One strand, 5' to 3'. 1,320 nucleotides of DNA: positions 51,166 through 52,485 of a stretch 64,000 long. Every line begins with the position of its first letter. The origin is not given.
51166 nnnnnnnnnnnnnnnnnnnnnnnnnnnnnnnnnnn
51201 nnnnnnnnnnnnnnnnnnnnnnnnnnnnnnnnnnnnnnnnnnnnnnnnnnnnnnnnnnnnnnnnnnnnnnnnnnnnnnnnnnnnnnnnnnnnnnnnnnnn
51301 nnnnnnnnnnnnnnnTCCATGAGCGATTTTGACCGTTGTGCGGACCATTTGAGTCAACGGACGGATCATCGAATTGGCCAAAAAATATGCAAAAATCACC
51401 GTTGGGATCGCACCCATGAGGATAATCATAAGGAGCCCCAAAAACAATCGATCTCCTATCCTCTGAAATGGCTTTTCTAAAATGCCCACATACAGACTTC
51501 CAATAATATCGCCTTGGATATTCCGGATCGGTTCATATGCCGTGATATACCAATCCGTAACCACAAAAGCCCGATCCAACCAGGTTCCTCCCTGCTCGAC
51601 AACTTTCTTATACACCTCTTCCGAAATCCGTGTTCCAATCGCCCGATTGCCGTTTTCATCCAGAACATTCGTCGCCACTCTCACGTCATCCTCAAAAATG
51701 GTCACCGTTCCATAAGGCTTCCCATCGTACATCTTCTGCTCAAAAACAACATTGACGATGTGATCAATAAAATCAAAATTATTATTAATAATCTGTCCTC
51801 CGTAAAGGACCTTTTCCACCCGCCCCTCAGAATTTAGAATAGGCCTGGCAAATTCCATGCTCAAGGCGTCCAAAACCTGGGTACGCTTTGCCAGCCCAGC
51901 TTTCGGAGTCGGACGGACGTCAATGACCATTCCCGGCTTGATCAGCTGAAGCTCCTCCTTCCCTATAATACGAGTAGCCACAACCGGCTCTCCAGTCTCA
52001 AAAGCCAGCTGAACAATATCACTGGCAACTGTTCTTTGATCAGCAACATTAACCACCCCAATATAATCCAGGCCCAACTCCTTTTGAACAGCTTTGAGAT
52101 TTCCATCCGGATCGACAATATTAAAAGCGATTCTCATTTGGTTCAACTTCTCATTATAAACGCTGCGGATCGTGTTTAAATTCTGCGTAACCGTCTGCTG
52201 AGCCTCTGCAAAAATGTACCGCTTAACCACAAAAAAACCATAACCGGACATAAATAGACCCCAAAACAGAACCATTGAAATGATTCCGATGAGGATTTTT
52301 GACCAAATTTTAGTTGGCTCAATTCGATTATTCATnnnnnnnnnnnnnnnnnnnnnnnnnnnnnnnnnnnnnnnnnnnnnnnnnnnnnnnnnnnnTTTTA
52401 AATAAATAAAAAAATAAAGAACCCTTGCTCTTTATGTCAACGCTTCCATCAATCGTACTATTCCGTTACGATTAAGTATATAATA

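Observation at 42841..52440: A two-component system heads an operon encoding a trimeric [FeFe] hydrogenase plus its H-cluster maturases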

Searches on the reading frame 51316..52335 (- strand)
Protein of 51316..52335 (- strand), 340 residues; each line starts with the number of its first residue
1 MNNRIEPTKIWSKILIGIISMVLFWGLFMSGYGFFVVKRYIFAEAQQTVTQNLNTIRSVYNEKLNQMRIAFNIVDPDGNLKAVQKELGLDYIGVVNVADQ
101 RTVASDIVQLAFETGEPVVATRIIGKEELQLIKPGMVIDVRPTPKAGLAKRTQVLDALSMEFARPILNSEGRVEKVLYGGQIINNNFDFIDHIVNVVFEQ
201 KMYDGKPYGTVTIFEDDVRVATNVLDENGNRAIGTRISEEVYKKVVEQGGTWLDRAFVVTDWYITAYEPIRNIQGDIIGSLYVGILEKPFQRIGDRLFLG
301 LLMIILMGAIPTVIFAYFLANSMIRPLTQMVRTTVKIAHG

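Call 25: find_homologous_proteins(query=window:51316-52335:-, max_evalue=0.00001)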
Query window:51316-52335:- (340 aa): 1283 proteins with E <= 0.00001 among 2869 candidates; the best 120 are listed.
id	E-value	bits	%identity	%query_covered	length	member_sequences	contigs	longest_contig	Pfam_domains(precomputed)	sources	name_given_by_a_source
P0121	1.1e-205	700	100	94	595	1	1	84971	PF00672.31,PF17201.11,PF02518.32,PF00512.32,PF17202.11,PF17203.11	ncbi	-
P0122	6.8e-142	491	70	92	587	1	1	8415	PF00672.31,PF17201.11,PF02518.32,PF00512.32,PF17202.11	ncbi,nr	ncbi:MAG TPA: cache domain-containing protein [Candidatus Omnitrophota bacterium]|nr:cache domain-co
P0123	5.1e-125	435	76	77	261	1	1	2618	PF17201.11,PF17202.11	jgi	-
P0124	2.5e-100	354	88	53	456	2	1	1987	PF00672.31,PF17201.11,PF02518.32,PF00512.32,PF17202.11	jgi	-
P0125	1.1e-92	329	50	94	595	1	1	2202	PF00672.31,PF17201.11,PF02518.32,PF00512.32,PF17202.11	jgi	-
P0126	2.8e-87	311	45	96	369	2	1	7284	PF00672.31,PF17201.11,PF17202.11,PF17203.11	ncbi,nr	ncbi:MAG: cache domain-containing protein, partial [Candidatus Omnitrophica bacterium]|nr:cache doma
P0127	3.1e-85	305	46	93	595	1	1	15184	PF00672.31,PF17201.11,PF02518.32,PF17202.11,PF17203.11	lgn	-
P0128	2.9e-81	292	75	50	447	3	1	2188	PF00672.31,PF17201.11,PF02518.32,PF00512.32,PF17202.11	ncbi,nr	ncbi:MAG TPA: cache domain-containing protein, partial [Candidatus Omnitrophota bacterium]|nr:cache 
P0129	6.9e-81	290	49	86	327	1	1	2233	PF17201.11,PF17202.11,PF17203.11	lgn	-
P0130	1.1e-80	290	45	99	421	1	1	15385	PF00672.31,PF17201.11,PF17202.11,PF17203.11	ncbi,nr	ncbi:MAG: cache domain-containing protein, partial [bacterium]|nr:cache domain-containing protein [b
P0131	5.3e-80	287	43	97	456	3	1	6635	PF00672.31,PF17201.11,PF00512.32,PF17202.11,PF17203.11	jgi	-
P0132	1.9e-79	286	41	99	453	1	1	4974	PF00672.31,PF17201.11,PF17202.11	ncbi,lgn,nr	ncbi:MAG: cache domain-containing protein [Candidatus Omnitrophica bacterium]|nr:cache domain-contai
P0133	1.9e-79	286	45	99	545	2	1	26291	PF00672.31,PF17201.11,PF00512.32,PF17202.11,PF17203.11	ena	-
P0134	2.0e-78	282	43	92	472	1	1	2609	PF00672.31,PF17201.11,PF00512.32,PF17202.11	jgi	jgi:two-component system NtrC family sensor kinase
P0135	2.4e-78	282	46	92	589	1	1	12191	PF00672.31,PF17201.11,PF02518.32,PF00512.32,PF17202.11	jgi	-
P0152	5.7e-72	261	43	91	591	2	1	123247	PF00672.31,PF17201.11,PF02518.32,PF17202.11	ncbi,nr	ncbi:MAG: cache domain-containing protein [Phycisphaerae bacterium]|nr:cache domain-containing prote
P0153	6.3e-72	261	41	96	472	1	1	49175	PF00672.31,PF17201.11,PF00512.32,PF17202.11,PF17203.11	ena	-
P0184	9.6e-62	227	44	75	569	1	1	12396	PF17201.11,PF02518.32,PF00512.32,PF17202.11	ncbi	ncbi:MAG: cache domain-containing protein [Fibrobacterota bacterium]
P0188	7.2e-61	225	37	94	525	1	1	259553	PF00672.31,PF17201.11,PF17202.11,PF17203.11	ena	-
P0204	6.8e-56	208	36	97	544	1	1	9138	PF00672.31,PF17201.11,PF14827.13,PF09308.18,PF00512.32,PF17202.11,PF17203.11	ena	-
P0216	6.8e-54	202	34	98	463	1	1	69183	PF00672.31,PF17201.11,PF17202.11,PF17203.11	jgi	-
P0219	1.2e-53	201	33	96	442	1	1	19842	PF00672.31,PF17201.11,PF17202.11,PF17203.11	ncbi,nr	ncbi:MAG: HAMP domain-containing protein, partial [Candidatus Aminicenantes bacterium]|nr:HAMP domai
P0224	4.9e-53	199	36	91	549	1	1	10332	PF00672.31,PF17201.11,PF09308.18,PF00512.32,PF17202.11,PF17203.11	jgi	jgi:two-component system NtrC family sensor kinase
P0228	1.4e-52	197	42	70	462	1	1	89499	PF00672.31,PF17201.11,PF00512.32,PF17202.11,PF17203.11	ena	-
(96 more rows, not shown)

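Call 26: find_encoding_contigs(protein=P0152, flank=8000, max_places=1)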
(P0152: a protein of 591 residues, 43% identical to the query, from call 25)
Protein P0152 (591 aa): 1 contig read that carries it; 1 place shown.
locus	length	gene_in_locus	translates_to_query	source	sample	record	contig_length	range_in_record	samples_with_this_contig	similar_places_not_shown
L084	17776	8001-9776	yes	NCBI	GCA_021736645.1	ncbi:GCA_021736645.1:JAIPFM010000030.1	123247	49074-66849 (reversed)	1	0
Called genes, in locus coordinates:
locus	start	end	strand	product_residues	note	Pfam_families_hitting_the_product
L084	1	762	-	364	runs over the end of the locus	PF01070:FMN_dh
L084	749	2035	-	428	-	PF01154:HMG_CoA_synt_N, PF08540:HMG_CoA_synt_C (weak)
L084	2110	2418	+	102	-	PF10997:Amj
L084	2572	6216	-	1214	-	PF02369:Big_1 (faint), PF13620:CarboxypepD_reg, PF13715:CarbopepD_reg_2 (weak), PF14686:fn3_3 (faint), PF17210:SdrD_B (faint), PF17802:SpaA (faint), PF22904:NOMO1-like_2nd (faint), PF13620:CarboxypepD_reg, +2 more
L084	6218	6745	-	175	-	PF04542:Sigma70_r2, PF08281:Sigma70_r4_2, PF04545:Sigma70_r4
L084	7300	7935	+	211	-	PF06971:Put_DNA-bind_N, PF02629:CoA_binding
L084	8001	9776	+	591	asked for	PF17201:Cache_3-Cache_2, PF17202:sCache_3_3, PF00672:HAMP, PF02518:HATPase_c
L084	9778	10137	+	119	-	-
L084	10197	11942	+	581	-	PF01512:Complex1_51K, PF10531:SLBB (weak), PF00037:Fer4 (faint), PF10589:NADH_4Fe-4S, PF13237:Fer4_10 (weak), PF14697:Fer4_21 (weak), PF12838:Fer4_7, PF13187:Fer4_9 (weak)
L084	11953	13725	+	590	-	PF00111:Fer2 (weak), PF13510:Fer2_4, PF13484:Fer4_16 (faint), PF10588:NADH-G_4Fe-4S_3, PF12838:Fer4_7 (weak), PF22117:Fer4_Nqo3, PF02906:Fe_hyd_lg_C, PF02256:Fe_hyd_SSU, +2 more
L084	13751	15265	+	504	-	PF04055:Radical_SAM, PF06968:BATS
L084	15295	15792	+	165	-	PF01257:2Fe-2S_thioredx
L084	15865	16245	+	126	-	PF00072:Response_reg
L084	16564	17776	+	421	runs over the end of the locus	PF13378:MR_MLE_C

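Call 27: find_encoding_contigs(protein=P0184, flank=8000, max_places=1)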
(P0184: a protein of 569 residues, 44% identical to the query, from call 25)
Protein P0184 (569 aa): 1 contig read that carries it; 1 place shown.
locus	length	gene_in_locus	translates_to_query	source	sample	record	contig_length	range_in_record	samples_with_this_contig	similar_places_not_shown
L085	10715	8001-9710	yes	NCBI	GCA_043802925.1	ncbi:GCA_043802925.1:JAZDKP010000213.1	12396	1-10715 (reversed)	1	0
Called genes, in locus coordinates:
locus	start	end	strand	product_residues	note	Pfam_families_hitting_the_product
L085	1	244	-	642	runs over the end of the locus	PF07697:7TMR-HDED, PF07698:7TM-7TMR_HD, PF01966:HD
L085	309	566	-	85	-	-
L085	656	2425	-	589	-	PF01336:tRNA_anti-codon, PF00152:tRNA-synt_2, PF02938:GAD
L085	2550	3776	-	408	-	PF09471:Peptidase_M64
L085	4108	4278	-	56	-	-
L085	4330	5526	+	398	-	PF08448:PAS_4, PF00989:PAS, PF13426:PAS_9, PF13596:PAS_10 (weak), PF08447:PAS_3 (faint), PF00990:GGDEF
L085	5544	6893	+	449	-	PF02878:PGM_PMM_I, PF02879:PGM_PMM_II, PF02880:PGM_PMM_III, PF00408:PGM_PMM_IV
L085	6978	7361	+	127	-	PF00072:Response_reg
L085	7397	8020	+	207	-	PF06971:Put_DNA-bind_N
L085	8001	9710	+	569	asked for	PF17201:Cache_3-Cache_2, PF17202:sCache_3_3, PF00512:HisKA (faint), PF02518:HATPase_c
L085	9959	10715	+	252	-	PF23598:LRR_14, PF12799:LRR_4 (faint), PF13855:LRR_8 (faint)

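Call 28: find_encoding_contigs(protein=P0188, flank=8000, max_places=1)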
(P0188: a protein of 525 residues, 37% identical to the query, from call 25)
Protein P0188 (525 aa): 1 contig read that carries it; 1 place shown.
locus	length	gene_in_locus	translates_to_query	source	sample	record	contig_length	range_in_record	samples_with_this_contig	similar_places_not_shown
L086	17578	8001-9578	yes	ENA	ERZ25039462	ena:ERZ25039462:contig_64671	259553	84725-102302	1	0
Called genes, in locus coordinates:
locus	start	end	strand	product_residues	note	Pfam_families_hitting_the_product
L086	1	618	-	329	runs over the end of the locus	PF01641:SelR, PF01625:PMSR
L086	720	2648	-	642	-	PF00535:Glycos_transf_2 (weak), PF13506:Glyco_transf_21 (weak), PF13632:Glyco_trans_2_3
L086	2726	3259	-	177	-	-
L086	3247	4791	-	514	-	PF04349:MdoG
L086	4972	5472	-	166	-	PF02915:Rubrerythrin (faint)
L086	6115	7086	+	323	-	PF21755:DacZ_P (weak), PF02457:DAC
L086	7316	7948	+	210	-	PF06971:Put_DNA-bind_N, PF02629:CoA_binding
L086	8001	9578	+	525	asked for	PF17201:Cache_3-Cache_2, PF17203:sCache_3_2 (faint), PF17202:sCache_3_3, PF00672:HAMP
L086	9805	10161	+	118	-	-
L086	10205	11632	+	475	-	PF01257:2Fe-2S_thioredx, PF01512:Complex1_51K, PF10531:SLBB (weak), PF10589:NADH_4Fe-4S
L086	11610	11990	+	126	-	PF10589:NADH_4Fe-4S, PF00037:Fer4, PF12797:Fer4_2 (weak), PF12837:Fer4_6 (faint), PF13237:Fer4_10 (weak), PF13187:Fer4_9 (weak)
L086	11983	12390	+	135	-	PF13510:Fer2_4, PF00111:Fer2, PF10588:NADH-G_4Fe-4S_3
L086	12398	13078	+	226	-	PF00037:Fer4 (faint), PF12797:Fer4_2 (faint), PF12837:Fer4_6 (faint), PF13237:Fer4_10 (faint), PF14697:Fer4_21 (weak), PF22117:Fer4_Nqo3, PF12838:Fer4_7 (weak), PF02906:Fe_hyd_lg_C, +2 more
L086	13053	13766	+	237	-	PF02906:Fe_hyd_lg_C, PF02256:Fe_hyd_SSU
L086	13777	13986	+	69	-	-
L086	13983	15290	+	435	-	PF04055:Radical_SAM, PF06968:BATS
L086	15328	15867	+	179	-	PF01257:2Fe-2S_thioredx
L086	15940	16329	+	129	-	PF00072:Response_reg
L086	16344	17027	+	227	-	PF00072:Response_reg, PF00486:Trans_reg_C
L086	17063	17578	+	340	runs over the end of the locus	PF00672:HAMP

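Call 44: predict_structure(alignment_id=A2)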
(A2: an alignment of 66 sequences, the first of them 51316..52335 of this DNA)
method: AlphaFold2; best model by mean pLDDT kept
length: 340 residues; sequences in the alignment: 66
mean_pLDDT: 93.6   pTM: 0.86
mean pLDDT of the five models: 93.6, 93.6, 93.5, 93.0, 92.5
residues with pLDDT >= 90: 268; 70-90: 66; 50-70: 5; < 50: 1
segments of 3 or more residues with pLDDT < 50: none
pLDDT, mean of each block of 10 residues (from residue 1): 66 85 88 88 94 97 95 94 95 98 97 98 98 96 94 98 98 98 98 96 95 98 96 97 98 95 98 98 97 90 89 89 86 87
secondary structure, 60 per line:
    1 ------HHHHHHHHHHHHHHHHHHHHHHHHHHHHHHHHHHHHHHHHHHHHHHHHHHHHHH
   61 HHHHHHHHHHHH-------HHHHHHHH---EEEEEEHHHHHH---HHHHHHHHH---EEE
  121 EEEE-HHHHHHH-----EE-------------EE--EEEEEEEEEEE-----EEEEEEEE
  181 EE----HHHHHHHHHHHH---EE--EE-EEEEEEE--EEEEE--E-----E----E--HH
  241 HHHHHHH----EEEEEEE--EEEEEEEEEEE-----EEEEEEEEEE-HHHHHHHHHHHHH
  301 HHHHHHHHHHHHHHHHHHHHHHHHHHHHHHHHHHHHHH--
elements in order: H7-72 H80-87 E91-96 H97-102 H106-114 E118-124 H126-132 E157-167 E173-182 H187-198 E209-215 E218-222 H239-247 E252-258 E261-271 E277-286 H288-338

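Call 46: fold_search(model_id=the predicted structure, library=pdb)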
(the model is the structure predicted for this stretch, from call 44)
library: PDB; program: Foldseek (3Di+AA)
matches with E <= 10: 1389; with E <= 0.001: 67
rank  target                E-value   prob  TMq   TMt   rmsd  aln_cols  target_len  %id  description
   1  9a5d_A                1.1e-08  1.00  0.19  0.11  52.4       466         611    9  Integrative model of WALK-YYCH by crosslinking MS and deep learning (released 2024-09-18)
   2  9a69_B                1.1e-08  1.00  0.44  0.26  11.6       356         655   16  Integrative model of MCPB-MCPC by crosslinking MS and deep learning (released 2024-09-18)
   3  8py0_B                1.8e-08  1.00  0.29  0.59   7.8       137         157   26  Sensor domain of Oscillibacter ruminantium chemoreceptor in complex with formate. (released 2025-02-12)
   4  8py0_A                1.9e-08  1.00  0.29  0.60   7.9       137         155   26  Sensor domain of Oscillibacter ruminantium chemoreceptor in complex with formate. (released 2025-02-12)
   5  8py1_A                7.1e-08  1.00  0.27  0.56   8.4       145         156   22  Sensor domain of Asticcacaulis benevestitus chemoreceptor in complex with formate. (released 2025-02-12)
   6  8py1_C                1.1e-07  1.00  0.26  0.57   9.1       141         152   22  Sensor domain of Asticcacaulis benevestitus chemoreceptor in complex with formate. (released 2025-02-12)
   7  8py1_B                1.4e-07  1.00  0.27  0.56   9.3       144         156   22  Sensor domain of Asticcacaulis benevestitus chemoreceptor in complex with formate. (released 2025-02-12)
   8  9heh                  3.7e-07  1.00  0.32  0.36  11.9       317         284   13  Structure of the ligand binding domain of the chemoreceptor MkcA (DSOMK10_RS0100305) of Dickeya solani MK10 in complex w (released 2025-08-06)
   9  9a65_B                5.3e-07  1.00  0.44  0.26  10.4       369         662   12  Integrative model of YVAQ-MCPB by crosslinking MS and deep learning (released 2024-09-18)
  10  6fu4_B                1.0e-06  1.00  0.31  0.35  14.7       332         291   11  Ligand binding domain (LBD) of the p. aeruginosa histamine receptor TlpQ (released 2018-05-16)
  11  6e09_C                1.5e-06  1.00  0.42  0.52   8.1       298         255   11  Crystal Structure of Helicobacter pylori TlpA Chemoreceptor Ligand Binding Domain (released 2018-09-12)
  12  4jgq_A                2.2e-06  1.00  0.30  0.44  10.0       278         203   12  The crystal structure of sporulation kinase D mutant sensor domain, r131a, from Bacillus subtilis subsp in co-crystall (released 2013-05-15)
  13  6fu4_A                2.4e-06  1.00  0.29  0.32  15.8       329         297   13  Ligand binding domain (LBD) of the p. aeruginosa histamine receptor TlpQ (released 2018-05-16)
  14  9kpj                  3.2e-06  1.00  0.44  0.53   7.7       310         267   10  Crystal structure of Helicobacter pylori chemoreceptor TlpA ligand-binding domain in complex with indole (released 2025-10-22)
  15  7k5n                  3.8e-06  1.00  0.37  0.49   8.0       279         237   16  Ligand binding domain (tandem PAS/dCache) of Aeromonas caviae diguanylate cyclase with proline bound (released 2021-08-18)
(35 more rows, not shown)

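Call 52: search_solved_structures(query=window:51316-52335:-, max_evalue=1, show_alignments=3)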
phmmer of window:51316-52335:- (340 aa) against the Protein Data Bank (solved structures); distinct sequences matched with E-value up to 1: 2.
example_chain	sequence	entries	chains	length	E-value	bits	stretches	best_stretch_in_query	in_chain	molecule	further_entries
8py1_A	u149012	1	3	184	5.8e-08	35.8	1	184-289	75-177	Methyl-accepting chemotaxis protein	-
8py0_A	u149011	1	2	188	8.8e-08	35.2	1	215-286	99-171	Ligand Binding domain (LBD) Chemoreceptor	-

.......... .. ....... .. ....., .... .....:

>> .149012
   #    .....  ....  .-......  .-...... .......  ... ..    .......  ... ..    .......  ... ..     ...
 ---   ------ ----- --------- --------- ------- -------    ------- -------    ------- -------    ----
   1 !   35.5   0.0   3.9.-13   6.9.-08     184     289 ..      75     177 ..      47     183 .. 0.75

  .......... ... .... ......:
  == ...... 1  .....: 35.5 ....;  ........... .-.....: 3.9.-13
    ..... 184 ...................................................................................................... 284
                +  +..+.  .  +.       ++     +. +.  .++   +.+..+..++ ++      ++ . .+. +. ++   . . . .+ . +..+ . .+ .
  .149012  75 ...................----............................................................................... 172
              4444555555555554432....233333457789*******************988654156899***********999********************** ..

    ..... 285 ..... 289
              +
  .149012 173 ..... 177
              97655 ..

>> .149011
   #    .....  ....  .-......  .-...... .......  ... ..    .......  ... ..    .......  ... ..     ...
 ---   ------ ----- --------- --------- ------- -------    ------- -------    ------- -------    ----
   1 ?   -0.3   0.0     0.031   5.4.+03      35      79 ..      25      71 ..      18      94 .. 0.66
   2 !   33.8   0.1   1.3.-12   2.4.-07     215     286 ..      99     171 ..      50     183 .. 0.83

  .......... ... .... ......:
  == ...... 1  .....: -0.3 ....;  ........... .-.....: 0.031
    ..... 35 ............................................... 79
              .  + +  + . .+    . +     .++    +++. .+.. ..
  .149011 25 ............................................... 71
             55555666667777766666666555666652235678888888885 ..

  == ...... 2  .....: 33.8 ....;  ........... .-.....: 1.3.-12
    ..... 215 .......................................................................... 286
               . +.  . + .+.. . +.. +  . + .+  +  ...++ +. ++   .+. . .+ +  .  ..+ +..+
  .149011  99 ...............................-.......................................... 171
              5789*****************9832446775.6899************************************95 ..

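Call 66: find_encoding_contigs(protein=P0216, flank=7000, max_places=1)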
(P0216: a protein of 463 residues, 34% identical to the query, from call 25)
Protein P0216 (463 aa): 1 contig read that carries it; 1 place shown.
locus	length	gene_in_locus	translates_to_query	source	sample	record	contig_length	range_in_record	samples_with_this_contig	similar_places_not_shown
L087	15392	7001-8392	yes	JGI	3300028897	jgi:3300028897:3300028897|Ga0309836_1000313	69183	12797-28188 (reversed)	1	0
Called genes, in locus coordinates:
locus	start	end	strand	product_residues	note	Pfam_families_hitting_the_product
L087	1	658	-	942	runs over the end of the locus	PF01326:PPDK_N, PF00391:PEP-utilizers, PF02896:PEP-utilizers_C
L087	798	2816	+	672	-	PF01011:PQQ, PF13360:PQQ_2, PF13570:Beta-prop_ACSF4 (faint), PF13360:PQQ_2 (weak)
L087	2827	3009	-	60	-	-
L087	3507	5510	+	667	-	PF07992:Pyr_redox_2 (weak), PF00070:Pyr_redox (weak), PF12831:FAD_oxidored, PF13450:NAD_binding_8, PF12838:Fer4_7, PF13187:Fer4_9, PF13237:Fer4_10, PF14697:Fer4_21, +5 more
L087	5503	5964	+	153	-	PF02662:FlpD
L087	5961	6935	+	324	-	PF01058:Oxidored_q6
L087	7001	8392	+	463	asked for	PF17201:Cache_3-Cache_2, PF17202:sCache_3_3, PF17203:sCache_3_2 (weak), PF00672:HAMP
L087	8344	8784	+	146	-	PF02518:HATPase_c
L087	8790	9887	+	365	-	PF00072:Response_reg, PF13581:HATPase_c_2 (faint), PF00512:HisKA, PF02518:HATPase_c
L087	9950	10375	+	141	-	PF00072:Response_reg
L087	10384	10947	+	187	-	PF13183:Fer4_8, PF13187:Fer4_9 (weak), PF13534:Fer4_17 (weak)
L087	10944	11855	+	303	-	PF02754:CCG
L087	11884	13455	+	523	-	PF27537:HoxH, PF00374:NiFeSe_Hases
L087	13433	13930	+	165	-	PF01750:HycI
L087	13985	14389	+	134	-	PF00072:Response_reg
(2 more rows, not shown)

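Call 67: find_encoding_contigs(protein=P0228, flank=7000, max_places=1)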
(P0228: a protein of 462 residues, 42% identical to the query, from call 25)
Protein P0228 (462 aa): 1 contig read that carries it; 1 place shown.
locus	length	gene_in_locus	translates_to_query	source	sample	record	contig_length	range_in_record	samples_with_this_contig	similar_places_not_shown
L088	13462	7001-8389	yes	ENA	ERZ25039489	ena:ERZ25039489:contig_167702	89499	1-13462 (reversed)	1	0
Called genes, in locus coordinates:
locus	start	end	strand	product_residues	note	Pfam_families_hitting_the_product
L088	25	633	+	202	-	PF14125:DUF4292 (weak)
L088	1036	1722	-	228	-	PF07889:DUF1664 (faint), PF04108:ATG17_like (weak), PF14712:Snapin_Pallidin (faint), PF16331:TolA_bind_tri (faint), PF23991:DUF7310 (faint)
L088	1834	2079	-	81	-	PF00691:OmpA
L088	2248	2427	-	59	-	-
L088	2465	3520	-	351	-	-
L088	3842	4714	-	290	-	PF13103:TonB_2, PF03544:TonB_C (weak)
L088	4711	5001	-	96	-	PF02472:ExbD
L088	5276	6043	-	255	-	PF01618:MotA_ExbB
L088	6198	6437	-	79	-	PF14451:Ub-Mut7C (weak), PF02597:ThiS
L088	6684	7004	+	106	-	-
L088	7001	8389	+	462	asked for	PF17201:Cache_3-Cache_2, PF17202:sCache_3_3, PF17203:sCache_3_2 (weak), PF00672:HAMP, PF00512:HisKA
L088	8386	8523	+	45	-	-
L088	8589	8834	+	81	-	-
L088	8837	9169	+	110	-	PF00072:Response_reg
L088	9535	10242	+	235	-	PF00158:Sigma54_activat, PF14532:Sigma54_activ_2, PF25601:AAA_lid_14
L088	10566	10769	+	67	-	-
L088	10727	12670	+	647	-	PF01257:2Fe-2S_thioredx, PF01512:Complex1_51K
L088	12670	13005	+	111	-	PF10589:NADH_4Fe-4S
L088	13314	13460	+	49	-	?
